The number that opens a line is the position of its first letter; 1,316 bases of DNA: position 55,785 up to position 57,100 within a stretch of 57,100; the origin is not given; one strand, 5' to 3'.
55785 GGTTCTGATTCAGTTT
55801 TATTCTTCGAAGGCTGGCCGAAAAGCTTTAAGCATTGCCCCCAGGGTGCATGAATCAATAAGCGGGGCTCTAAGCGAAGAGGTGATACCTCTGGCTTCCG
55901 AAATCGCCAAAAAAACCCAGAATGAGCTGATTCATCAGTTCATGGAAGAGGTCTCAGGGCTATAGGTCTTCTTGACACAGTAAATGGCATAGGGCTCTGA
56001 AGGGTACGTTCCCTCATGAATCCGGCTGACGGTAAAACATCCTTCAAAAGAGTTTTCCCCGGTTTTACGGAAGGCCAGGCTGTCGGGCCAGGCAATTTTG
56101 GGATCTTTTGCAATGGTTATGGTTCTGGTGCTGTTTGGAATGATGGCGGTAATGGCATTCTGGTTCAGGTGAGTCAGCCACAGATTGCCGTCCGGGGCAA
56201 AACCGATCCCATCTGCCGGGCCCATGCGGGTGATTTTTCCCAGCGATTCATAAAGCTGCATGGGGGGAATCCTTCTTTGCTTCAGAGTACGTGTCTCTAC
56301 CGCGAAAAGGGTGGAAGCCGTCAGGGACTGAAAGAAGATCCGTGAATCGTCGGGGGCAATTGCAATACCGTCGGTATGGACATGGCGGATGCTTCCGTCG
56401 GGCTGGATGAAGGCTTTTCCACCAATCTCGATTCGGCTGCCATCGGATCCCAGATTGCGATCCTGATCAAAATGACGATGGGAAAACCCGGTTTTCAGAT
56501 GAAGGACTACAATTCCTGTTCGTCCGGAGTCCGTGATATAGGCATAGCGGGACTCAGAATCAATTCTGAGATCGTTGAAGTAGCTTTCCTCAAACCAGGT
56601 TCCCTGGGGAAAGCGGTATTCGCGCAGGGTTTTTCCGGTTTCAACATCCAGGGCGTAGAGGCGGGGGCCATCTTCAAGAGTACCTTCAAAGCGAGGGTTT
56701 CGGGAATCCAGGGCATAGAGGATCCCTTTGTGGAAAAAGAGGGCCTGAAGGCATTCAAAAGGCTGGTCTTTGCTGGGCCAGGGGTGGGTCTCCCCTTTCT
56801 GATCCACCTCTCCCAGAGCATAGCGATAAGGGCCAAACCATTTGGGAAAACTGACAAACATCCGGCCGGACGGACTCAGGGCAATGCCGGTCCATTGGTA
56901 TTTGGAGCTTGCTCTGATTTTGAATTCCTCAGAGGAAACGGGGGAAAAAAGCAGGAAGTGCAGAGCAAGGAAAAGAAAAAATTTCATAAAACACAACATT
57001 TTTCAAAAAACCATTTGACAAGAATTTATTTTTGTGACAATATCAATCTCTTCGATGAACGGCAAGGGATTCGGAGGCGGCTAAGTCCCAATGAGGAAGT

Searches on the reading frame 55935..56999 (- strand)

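Call 59: search_protein_families(library=pfam, proteins=[window:55935-56999:-], max_evalue=0.00001)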
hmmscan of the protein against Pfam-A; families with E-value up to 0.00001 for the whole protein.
window:55935-56999:- (354 aa): 1 family
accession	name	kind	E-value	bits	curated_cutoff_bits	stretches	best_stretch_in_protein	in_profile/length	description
PF03022.22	MRJP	-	9.8e-21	74.8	19.8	1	95-308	15-239/288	Major royal jelly protein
